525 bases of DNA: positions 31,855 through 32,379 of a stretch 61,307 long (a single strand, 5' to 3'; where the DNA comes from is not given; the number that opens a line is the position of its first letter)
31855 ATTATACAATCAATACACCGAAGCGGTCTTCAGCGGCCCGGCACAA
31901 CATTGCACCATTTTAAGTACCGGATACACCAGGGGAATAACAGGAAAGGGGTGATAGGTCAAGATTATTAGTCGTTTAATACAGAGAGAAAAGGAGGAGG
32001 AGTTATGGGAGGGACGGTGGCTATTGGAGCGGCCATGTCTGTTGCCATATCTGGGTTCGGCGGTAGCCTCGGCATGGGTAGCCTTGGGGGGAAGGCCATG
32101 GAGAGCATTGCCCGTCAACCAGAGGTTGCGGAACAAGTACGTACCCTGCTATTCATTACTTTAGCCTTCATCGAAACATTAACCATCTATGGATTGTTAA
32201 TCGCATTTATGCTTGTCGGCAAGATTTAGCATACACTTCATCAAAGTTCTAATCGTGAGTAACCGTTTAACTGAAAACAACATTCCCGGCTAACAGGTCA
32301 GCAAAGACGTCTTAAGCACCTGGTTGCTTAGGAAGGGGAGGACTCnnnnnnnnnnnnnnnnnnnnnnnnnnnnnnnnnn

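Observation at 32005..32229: Orphan second F-ATPase c subunit: outer helix frozen, inner helix diverged, synonymous sites heavily diverged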

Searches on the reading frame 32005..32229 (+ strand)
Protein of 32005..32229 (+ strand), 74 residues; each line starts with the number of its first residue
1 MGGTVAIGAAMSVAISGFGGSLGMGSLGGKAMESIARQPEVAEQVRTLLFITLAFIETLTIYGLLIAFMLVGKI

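Call 5: search_protein_families(library=pfam, proteins=[window:32005-32229:+], max_evalue=0.01)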
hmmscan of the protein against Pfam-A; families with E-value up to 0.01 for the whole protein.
window:32005-32229:+ (74 aa): 1 family
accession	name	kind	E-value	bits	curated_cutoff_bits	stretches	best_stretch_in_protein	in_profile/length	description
PF00137.26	ATP-synt_C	-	3.6e-17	62.8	24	1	7-70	1-60/60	ATP synthase subunit C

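Call 6: find_homologous_proteins(query=window:32005-32226:+, max_evalue=0.00001)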
Query window:32005-32226:+ (74 aa): 2310 proteins with E <= 0.00001 among 2377 candidates; the best 120 are listed.
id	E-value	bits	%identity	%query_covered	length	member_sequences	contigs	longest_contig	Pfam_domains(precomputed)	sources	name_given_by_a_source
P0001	7.9e-36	138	100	100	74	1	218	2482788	PF00137.27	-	-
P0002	1.6e-35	137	99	100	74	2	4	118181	PF00137.27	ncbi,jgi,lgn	-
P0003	3.6e-35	136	99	100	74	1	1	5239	PF00137.27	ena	-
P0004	1.3e-34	135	96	100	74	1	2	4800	PF00137.27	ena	-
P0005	4.2e-33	130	99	95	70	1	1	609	PF00137.27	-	-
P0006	9.8e-31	122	85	100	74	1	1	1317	PF00137.27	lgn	-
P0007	2.6e-30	121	89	85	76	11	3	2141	PF00137.27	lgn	-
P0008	4.5e-30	120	84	100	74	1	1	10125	PF00137.27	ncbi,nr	ncbi:MAG: ATP synthase F0 subunit C [Syntrophomonadaceae bacterium]|nr:ATP synthase F0 subunit C [Sy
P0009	9.2e-30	119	84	100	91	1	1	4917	PF00137.27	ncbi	-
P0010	1.1e-29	119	87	85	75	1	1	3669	PF00137.27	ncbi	ncbi:MAG: ATP synthase F0 subunit C [Acidobacteriota bacterium]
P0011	7.2e-29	116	84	100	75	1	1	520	PF00137.27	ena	-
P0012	1.2e-27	113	82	100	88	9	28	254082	PF00137.27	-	-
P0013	1.5e-27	112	81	97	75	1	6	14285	PF00137.27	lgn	-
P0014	3.6e-26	108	78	97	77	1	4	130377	PF00137.27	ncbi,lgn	ncbi:MAG: F0F1 ATP synthase subunit C [Acidobacteriota bacterium]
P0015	6.8e-26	107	91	61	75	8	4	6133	PF00137.27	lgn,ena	-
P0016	7.1e-26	107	76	100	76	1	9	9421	PF00137.27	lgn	-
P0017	8.8e-26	107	78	100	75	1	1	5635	PF00137.27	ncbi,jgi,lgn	jgi:F-type H+-transporting ATPase subunit c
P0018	8.8e-26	107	78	100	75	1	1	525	PF00137.27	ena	-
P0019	9.1e-26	107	78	100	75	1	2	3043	PF00137.27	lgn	-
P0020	1.7e-25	106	76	100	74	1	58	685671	PF00137.27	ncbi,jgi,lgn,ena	ncbi:MAG: ATP synthase F0 subunit C [Syntrophomonadales bacterium]|jgi:F-type H+-transporting ATPase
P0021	1.8e-25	106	76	100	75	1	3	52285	PF00137.27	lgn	-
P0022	1.8e-25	106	76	100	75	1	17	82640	PF00137.27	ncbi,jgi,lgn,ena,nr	ncbi:MAG: ATP synthase F0 subunit C [Syntrophomonadaceae bacterium]|nr:ATP synthase F0 subunit C [Sy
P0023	1.8e-25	106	76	100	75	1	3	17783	PF00137.27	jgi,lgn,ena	-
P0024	2.2e-25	105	74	100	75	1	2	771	PF00137.27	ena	-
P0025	2.2e-25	105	76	100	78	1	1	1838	PF00137.27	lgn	-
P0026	2.6e-25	105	76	100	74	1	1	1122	PF00137.27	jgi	-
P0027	3.1e-25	105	78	97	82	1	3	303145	PF00137.27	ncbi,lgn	ncbi:MAG: F0F1 ATP synthase subunit C [Solirubrobacterales bacterium]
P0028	4.4e-25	105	73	99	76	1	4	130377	PF00137.27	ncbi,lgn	ncbi:MAG: F0F1 ATP synthase subunit C [Acidobacteriota bacterium]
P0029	4.6e-25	104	74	100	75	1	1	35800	PF00137.27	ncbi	-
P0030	4.7e-25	104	79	95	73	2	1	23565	PF00137.27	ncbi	ncbi:MAG: ATP synthase F0 subunit C [Chitinophagales bacterium]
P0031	6.1e-25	104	73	99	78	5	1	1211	PF00137.27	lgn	-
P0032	8.2e-25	104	73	99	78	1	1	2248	PF00137.27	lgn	-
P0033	1.8e-24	103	74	97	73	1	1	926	PF00137.27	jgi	jgi:F-type H+-transporting ATPase subunit c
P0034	2.1e-24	102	74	99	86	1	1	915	PF00137.27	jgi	jgi:F-type H+-transporting ATPase subunit c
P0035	2.3e-24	102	74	97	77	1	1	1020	PF00137.27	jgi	jgi:F-type H+-transporting ATPase subunit c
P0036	3.1e-24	102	76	96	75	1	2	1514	PF00137.27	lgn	-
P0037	3.4e-24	102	87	61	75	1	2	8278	PF00137.27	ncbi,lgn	ncbi:MAG: ATP synthase F0 subunit C [Chitinophagales bacterium]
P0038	4.0e-24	101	74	100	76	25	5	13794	PF00137.27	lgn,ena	-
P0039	5.0e-24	101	75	97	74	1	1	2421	PF00137.27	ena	-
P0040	7.3e-24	101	75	96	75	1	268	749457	PF00137.27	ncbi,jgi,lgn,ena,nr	ncbi:MAG: ATP synthase F0 subunit C [Syntrophomonadaceae bacterium]|jgi:F-type H+-transporting ATPas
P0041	7.6e-24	101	76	96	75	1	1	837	PF00137.27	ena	-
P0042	7.9e-24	101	74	97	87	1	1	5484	PF00137.27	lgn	-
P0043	8.0e-24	101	75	96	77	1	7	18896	PF00137.27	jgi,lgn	-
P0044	8.1e-24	101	74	97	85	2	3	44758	PF00137.27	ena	-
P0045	9.9e-24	100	87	61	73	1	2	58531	PF00137.27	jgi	jgi:F-type H+-transporting ATPase subunit c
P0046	1.1e-23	100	76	96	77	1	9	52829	PF00137.27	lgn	-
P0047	1.4e-23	100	76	96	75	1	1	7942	PF00137.27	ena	-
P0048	1.7e-23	100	76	96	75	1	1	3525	PF00137.27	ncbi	-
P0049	1.9e-23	99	76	96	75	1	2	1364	PF00137.27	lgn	-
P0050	1.9e-23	99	74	97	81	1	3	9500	PF00137.27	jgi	jgi:F-type H+-transporting ATPase subunit c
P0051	2.0e-23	99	75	96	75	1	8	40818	PF00137.27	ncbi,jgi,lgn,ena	-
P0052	2.0e-23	99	70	95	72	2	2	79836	PF00137.27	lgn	-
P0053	2.1e-23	99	75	97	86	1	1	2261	PF00137.27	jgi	jgi:F-type H+-transporting ATPase subunit c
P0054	2.7e-23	99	75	96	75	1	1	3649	PF00137.27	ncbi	-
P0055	2.9e-23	99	75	96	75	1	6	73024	PF00137.27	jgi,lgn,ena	-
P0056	2.9e-23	99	74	95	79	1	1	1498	PF00137.27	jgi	jgi:F-type H+-transporting ATPase subunit c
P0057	2.9e-23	99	75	96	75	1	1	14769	PF00137.27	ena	-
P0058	3.1e-23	99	77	93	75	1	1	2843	PF00137.27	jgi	-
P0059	3.4e-23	99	75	93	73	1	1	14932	PF00137.27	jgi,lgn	-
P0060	4.0e-23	98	75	96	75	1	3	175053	PF00137.27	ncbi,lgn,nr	ncbi:MAG: ATP synthase F0 subunit C [Syntrophomonadaceae bacterium]|nr:ATP synthase F0 subunit C [Sy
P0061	4.0e-23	98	75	96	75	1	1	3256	PF00137.27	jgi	-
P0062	4.1e-23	98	73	96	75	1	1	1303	PF00137.27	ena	-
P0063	4.4e-23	98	74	97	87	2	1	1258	PF00137.27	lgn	-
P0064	4.7e-23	98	75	96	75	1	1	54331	PF00137.27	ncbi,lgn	-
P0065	5.9e-23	98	77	93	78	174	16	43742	PF00137.27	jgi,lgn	jgi:F-type H+-transporting ATPase subunit c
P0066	6.2e-23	98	73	96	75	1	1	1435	PF00137.27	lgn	-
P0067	6.5e-23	98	68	99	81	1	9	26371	PF00137.27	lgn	-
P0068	6.6e-23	98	78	74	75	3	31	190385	PF00137.27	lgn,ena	-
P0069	6.8e-23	98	89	59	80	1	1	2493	PF00137.27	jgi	jgi:F-type H+-transporting ATPase subunit c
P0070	7.5e-23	97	73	95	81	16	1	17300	PF00137.27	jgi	jgi:F-type H+-transporting ATPase subunit c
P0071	7.7e-23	97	73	96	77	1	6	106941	PF00137.27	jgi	-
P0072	9.4e-23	97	73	95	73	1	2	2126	PF00137.27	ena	-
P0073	1.1e-22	97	74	93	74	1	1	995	PF00137.27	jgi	jgi:F-type H+-transporting ATPase subunit c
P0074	1.1e-22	97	69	97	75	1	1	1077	PF00137.27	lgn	-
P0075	1.1e-22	97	74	93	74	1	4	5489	PF00137.27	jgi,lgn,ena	jgi:F-type H+-transporting ATPase subunit c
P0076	1.2e-22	97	71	95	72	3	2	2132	PF00137.27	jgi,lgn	jgi:F-type H+-transporting ATPase subunit c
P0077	1.2e-22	97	73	96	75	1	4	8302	PF00137.27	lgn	-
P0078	1.3e-22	97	73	96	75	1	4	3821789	PF00137.27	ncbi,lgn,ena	-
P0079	1.3e-22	97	73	95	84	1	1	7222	PF00137.27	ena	-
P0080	1.3e-22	97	82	61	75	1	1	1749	PF00137.27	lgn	-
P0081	1.8e-22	96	74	93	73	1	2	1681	PF00137.27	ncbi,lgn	-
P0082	1.9e-22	96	74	93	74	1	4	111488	PF00137.27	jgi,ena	-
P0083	2.0e-22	96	74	95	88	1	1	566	PF00137.27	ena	-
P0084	2.0e-22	96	74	93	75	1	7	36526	PF00137.27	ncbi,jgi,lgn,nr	ncbi:MAG: ATP synthase F0 subunit C [Firmicutes bacterium]|jgi:F-type H+-transporting ATPase subunit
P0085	2.1e-22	96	81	65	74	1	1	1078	PF00137.27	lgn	-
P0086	2.2e-22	96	84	59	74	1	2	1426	PF00137.27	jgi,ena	jgi:F-type H+-transporting ATPase subunit c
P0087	2.2e-22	96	82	61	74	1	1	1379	PF00137.27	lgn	-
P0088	2.4e-22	96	80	61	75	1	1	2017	PF00137.27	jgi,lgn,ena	-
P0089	2.5e-22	96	82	61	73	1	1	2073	PF00137.27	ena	-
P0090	3.3e-22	95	78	61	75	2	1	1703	PF00137.27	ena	-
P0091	4.3e-22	95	70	95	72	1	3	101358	PF00137.27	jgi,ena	-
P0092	5.5e-22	95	72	96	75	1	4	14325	PF00137.27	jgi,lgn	jgi:ATP synthase, F0 subunit c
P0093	6.6e-22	94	71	95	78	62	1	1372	PF00137.27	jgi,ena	-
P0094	1.0e-21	94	98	69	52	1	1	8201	PF00137.27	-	-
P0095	1.3e-21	94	67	95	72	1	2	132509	PF00137.27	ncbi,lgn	-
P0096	1.4e-21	93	89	61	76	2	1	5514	PF00137.27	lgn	-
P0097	3.4e-21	92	71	93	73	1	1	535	PF00137.27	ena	-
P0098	4.8e-21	92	70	95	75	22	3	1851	PF00137.27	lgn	-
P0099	5.8e-21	92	70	93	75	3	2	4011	PF00137.27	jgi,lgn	-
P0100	7.0e-21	91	69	95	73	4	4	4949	PF00137.27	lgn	-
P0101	7.5e-21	91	67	95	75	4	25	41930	PF00137.27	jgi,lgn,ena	-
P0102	8.3e-21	91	68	99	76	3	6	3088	PF00137.27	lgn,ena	-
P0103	1.9e-20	90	68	93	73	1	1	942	PF00137.27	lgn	-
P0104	1.9e-20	90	69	97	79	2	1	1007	PF00137.27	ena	-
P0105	2.1e-20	90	67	97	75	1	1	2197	PF00137.27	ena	-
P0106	2.9e-20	89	69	97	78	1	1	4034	PF00137.27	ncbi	-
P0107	3.1e-20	89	69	97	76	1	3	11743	PF00137.27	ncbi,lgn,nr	ncbi:MAG: ATP synthase F0 subunit C [Syntrophomonas sp.]|nr:ATP synthase F0 subunit C [Syntrophomona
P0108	4.0e-20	89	86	76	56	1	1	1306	PF00137.27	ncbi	-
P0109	4.0e-20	89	68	97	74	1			PF00137.27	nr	nr:ATP synthase F0 subunit C [Candidatus Syntrophocurvum alkaliphilum]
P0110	4.6e-20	89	75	76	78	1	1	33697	PF00137.27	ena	-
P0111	4.6e-20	89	68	97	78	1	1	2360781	PF00137.27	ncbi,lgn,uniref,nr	ncbi:ATP synthase F0 sector subunit c [Candidatus Syntrophocurvum alkaliphilum]|uniref:ATP synthase 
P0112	5.0e-20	89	66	100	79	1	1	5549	PF00137.27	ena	-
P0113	5.2e-20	89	72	97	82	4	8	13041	PF00137.27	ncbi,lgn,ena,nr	ncbi:MAG: ATP synthase F0 subunit C [Syntrophomonadaceae bacterium]|nr:ATP synthase F0 subunit C [Sy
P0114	5.7e-20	88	68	97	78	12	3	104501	PF00137.27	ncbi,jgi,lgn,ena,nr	ncbi:MAG: ATP synthase F0 subunit C [Firmicutes bacterium HGW-Firmicutes-8]|nr:MAG: ATP synthase F0 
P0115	6.8e-20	88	65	97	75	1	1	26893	PF00137.27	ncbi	-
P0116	7.2e-20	88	70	93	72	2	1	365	PF00137.27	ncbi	-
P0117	1.7e-19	87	74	72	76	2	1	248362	PF00137.27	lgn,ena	-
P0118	1.8e-19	87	75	76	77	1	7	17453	PF00137.27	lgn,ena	-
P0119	2.2e-19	87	68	93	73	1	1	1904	PF00137.27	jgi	jgi:F-type H+-transporting ATPase subunit c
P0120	2.2e-19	87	65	100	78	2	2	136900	PF00137.27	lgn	-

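Call 7: find_related_loci(query=window:32005-32226:+, collection=genome_contigs, flank=10000)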
Query window:32005-32226:+ (74 aa) in genome_contigs; peptide patterns used: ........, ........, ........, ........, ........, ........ (x = any residue, [..] = any of these).
599 stretches matched a pattern (row limit reached: there are more); 345 encode a relative of the query (tblastn E <= 1e-3); the best 80 are kept; 80 distinct loci.
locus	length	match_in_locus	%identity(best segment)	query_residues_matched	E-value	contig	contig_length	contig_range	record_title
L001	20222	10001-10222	88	1-74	2e-30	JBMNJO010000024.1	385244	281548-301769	MAG: Syntrophomonadales bacterium isolate SBF912LR0HQ0178 contig_7446, whole genome shotgun sequence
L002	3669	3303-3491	87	12-74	2e-30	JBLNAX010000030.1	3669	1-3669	MAG: Acidobacteriota bacterium isolate MAG166 PRJNA951521_bin26_renamed_29, whole genome shotgun sequence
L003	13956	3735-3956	88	1-74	2e-30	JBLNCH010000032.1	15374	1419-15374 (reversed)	MAG: Bacillota bacterium isolate MAG130 PRJNA950955_bin37_renamed_31, whole genome shotgun sequence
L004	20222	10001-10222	89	1-74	2e-30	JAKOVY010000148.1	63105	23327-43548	MAG: Bacillota bacterium isolate JPNG_maxbin.080 k201_433763, whole genome shotgun sequence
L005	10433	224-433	71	5-74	9e-27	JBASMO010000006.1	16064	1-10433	MAG: Syntrophomonadaceae bacterium isolate MFD13483_ilm_asm_bin17 k127_154, whole genome shotgun sequence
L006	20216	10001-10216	78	3-74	9e-26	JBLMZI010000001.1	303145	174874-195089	MAG: Solirubrobacterales bacterium isolate MAG207 PRJNA951521_bin63_renamed_0, whole genome shotgun sequence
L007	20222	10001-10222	74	1-74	3e-25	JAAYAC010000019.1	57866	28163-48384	MAG: Syntrophomonadaceae bacterium isolate AS02xzSISU_72 4786_AS02, whole genome shotgun sequence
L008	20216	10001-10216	68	3-74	3e-25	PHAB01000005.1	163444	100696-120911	MAG: Firmicutes bacterium HGW-Firmicutes-14 08E140C01_scaffold_84, whole genome shotgun sequence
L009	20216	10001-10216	68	3-74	2e-25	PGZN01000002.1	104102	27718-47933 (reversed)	MAG: Firmicutes bacterium HGW-Firmicutes-8 bjp_ig2158_scaffold_36, whole genome shotgun sequence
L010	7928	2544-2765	74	1-74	4e-25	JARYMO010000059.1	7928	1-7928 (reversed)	MAG: Syntrophomonadaceae bacterium isolate A05DMB-I-34 NODE_3215_length_7928_cov_4.901562, whole genome shotgun sequence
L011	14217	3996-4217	76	1-74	1e-25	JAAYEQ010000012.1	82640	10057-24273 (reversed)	MAG: Syntrophomonadaceae bacterium isolate AS07pgkLD_164 12764_AS07, whole genome shotgun sequence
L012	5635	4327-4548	78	1-74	1e-24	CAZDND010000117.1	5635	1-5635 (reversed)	MAG TPA_asm: uncultured Syntrophothermus sp. isolate SRP192927_co1_234 genome assembly, contig: NODE_40751_length_5635_c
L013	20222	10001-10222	64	1-74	2e-24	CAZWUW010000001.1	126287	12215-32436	MAG TPA_asm: uncultured Eubacteriales bacterium isolate SRP302447_co1_816 genome assembly, contig: NODE_519_length_12628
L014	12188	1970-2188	73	2-74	3e-24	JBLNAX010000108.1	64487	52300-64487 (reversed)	MAG: Acidobacteriota bacterium isolate MAG166 PRJNA951521_bin26_renamed_107, whole genome shotgun sequence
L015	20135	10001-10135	91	30-74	1e-22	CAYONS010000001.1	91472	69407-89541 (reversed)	MAG TPA_asm: uncultured Syntrophothermus sp. isolate binchicken_co193_24 genome assembly, contig: NODE_69_length_91472_c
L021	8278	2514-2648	87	30-74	9e-22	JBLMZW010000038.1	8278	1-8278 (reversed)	MAG: Chitinophagales bacterium isolate MAG193 PRJNA951521_bin50_renamed_37, whole genome shotgun sequence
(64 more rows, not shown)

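Call 18: find_encoding_contigs(protein=P0001, flank=3000, max_places=6)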
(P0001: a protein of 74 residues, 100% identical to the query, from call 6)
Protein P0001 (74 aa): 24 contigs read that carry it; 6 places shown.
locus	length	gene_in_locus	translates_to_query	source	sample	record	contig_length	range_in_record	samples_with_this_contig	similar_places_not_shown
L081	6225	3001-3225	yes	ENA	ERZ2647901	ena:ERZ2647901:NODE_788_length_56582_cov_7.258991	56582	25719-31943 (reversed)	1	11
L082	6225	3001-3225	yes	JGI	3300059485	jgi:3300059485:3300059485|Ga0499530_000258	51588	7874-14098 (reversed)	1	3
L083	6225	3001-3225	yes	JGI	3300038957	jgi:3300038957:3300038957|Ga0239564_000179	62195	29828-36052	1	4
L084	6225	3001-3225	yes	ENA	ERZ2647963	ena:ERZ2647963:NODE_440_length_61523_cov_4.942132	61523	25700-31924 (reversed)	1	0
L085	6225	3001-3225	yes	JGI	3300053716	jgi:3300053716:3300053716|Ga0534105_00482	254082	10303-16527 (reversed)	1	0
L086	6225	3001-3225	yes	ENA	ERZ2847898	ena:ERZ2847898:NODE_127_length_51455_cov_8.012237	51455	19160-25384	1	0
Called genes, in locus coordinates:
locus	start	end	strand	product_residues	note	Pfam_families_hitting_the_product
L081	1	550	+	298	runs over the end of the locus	PF00231:ATP-synt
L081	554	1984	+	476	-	PF02874:ATP-synt_ab_N, PF00006:ATP-synt_ab, PF22919:ATP-synt_VA_C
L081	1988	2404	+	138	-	PF02823:ATP-synt_DE_N, PF00401:ATP-synt_DE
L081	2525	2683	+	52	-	-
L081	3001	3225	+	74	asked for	PF00137:ATP-synt_C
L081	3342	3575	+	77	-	-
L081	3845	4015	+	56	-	-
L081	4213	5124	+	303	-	PF08486:SpoIID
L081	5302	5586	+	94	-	PF12116:SpoIIID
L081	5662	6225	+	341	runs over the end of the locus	PF06723:MreB_Mbl, PF00022:Actin (faint), PF11104:PilM_2 (faint), PF00012:HSP70, PF14450:FtsA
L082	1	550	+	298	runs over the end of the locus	PF00231:ATP-synt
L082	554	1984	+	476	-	PF02874:ATP-synt_ab_N, PF00006:ATP-synt_ab, PF22919:ATP-synt_VA_C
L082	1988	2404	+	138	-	PF02823:ATP-synt_DE_N, PF00401:ATP-synt_DE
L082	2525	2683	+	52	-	-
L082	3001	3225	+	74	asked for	PF00137:ATP-synt_C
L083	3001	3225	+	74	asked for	PF00137:ATP-synt_C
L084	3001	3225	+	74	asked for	PF00137:ATP-synt_C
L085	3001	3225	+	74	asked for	PF00137:ATP-synt_C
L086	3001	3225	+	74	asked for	PF00137:ATP-synt_C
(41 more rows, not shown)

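Call 23: find_encoding_contigs(protein=P0014, flank=10000, max_places=3)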
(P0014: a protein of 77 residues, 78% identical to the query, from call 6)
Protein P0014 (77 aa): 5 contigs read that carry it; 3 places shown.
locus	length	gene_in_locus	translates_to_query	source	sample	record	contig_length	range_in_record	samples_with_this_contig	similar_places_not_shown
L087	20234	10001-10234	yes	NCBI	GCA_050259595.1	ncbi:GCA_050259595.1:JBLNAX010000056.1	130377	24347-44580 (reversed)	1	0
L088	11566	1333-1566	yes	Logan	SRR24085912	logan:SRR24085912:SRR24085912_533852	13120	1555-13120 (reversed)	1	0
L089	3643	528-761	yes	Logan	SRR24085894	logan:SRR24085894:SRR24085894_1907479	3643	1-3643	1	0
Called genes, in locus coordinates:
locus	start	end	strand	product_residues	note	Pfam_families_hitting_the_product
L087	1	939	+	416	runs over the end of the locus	PF00464:SHMT, PF00155:Aminotran_1_2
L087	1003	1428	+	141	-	PF00383:dCMP_cyt_deam_1, PF14437:MafB19-deam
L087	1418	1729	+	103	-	PF03819:MazG (weak)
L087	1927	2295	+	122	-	PF09527:ATPase_gene1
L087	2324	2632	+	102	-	-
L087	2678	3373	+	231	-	PF00119:ATP-synt_A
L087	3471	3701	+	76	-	PF00137:ATP-synt_C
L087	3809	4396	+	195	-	PF00430:ATP-synt_B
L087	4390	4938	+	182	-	PF00213:OSCP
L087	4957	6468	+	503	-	PF02874:ATP-synt_ab_N, PF00006:ATP-synt_ab, PF00306:ATP-synt_ab_C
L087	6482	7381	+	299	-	PF00231:ATP-synt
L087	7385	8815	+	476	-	PF02874:ATP-synt_ab_N, PF00006:ATP-synt_ab, PF22919:ATP-synt_VA_C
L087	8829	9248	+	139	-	PF02823:ATP-synt_DE_N, PF00401:ATP-synt_DE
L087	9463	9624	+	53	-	-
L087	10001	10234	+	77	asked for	PF00137:ATP-synt_C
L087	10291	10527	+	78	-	-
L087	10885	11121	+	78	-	-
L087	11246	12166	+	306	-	PF08486:SpoIID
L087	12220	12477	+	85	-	PF12116:SpoIIID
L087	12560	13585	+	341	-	PF06723:MreB_Mbl, PF25216:Volactin (weak), PF00022:Actin (weak), PF11104:PilM_2 (faint), PF00012:HSP70, PF14450:FtsA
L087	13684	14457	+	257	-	PF00460:Flg_bb_rod, PF22692:LlgE_F_G_D1, PF06429:Flg_bbr_C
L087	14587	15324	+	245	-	PF03808:Glyco_tran_WecG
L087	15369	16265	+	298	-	PF03816:LytR_cpsA_psr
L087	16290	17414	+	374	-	PF04230:PS_pyruv_trans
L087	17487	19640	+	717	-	PF11104:PilM_2 (weak), PF06723:MreB_Mbl (weak), PF14450:FtsA, PF02597:ThiS (faint), PF02824:TGS (faint)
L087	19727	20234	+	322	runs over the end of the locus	PF08867:FRG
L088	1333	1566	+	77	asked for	PF00137:ATP-synt_C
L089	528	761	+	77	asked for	PF00137:ATP-synt_C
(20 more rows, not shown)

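Call 25: search_protein_families(library=ncbifam, proteins=[window:32005-32229:+], max_evalue=10)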
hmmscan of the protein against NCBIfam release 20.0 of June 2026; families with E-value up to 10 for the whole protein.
window:32005-32229:+ (74 aa): 20 families
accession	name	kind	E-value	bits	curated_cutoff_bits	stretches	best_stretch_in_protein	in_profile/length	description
NF005608.0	PRK07354.1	equivalog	3.7e-17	62.7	128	1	6-71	10-75/81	F0F1 ATP synthase subunit C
NF005363.0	PRK06876.1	equivalog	2.4e-16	59.3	71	1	4-72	7-75/80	F0F1 ATP synthase subunit C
TIGR01260.1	ATP_synt_c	equivalog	2.4e-15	56.3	43.95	1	17-71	2-56/58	ATP synthase F0 subunit C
NF009998.0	PRK13468.1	equivalog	5.3e-15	55.5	116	1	7-71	13-77/88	F0F1 ATP synthase subunit C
NF005900.0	PRK07874.1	equivalog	8.8e-15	54.7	114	1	10-70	20-80/80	ATP synthase F0 subunit C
NF005521.0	PRK07159.1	equivalog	7e-14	51.7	122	1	6-71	34-98/101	F0F1 ATP synthase subunit C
NF009999.0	PRK13471.1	equivalog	2.9e-13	49.8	124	1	6-71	17-82/85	F0F1 ATP synthase subunit C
NF005733.0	PRK07558.1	equivalog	1.1e-09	38.3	85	1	7-71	9-72/75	F0F1 ATP synthase subunit C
NF006295.0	PRK08482.1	equivalog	1.2e-09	38.6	135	1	7-69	34-96/105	F0F1 ATP synthase subunit C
NF009997.0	PRK13467.1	equivalog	1.2e-09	38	98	1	11-70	6-65/66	F0F1 ATP synthase subunit C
TIGR03322.1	alt_F1F0_F0_C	exception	2.2e-09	37.8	130.85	1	7-71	12-76/86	alternate F1F0 ATPase, F0 subunit C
NF009995.0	PRK13464.1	equivalog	3.8e-09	37.1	168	1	3-70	13-80/101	F0F1 ATP synthase subunit B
NF009996.0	PRK13466.1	equivalog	4.3e-07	30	110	1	10-70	5-65/66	F0F1 ATP synthase subunit C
NF004532.0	PRK05880.1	equivalog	1.5e-06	28.3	120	1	6-69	12-73/83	F0F1 ATP synthase subunit C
NF004913.0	PRK06271.1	equivalog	1.9e-05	24.1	211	1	5-70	8-69/220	V-type ATP synthase subunit K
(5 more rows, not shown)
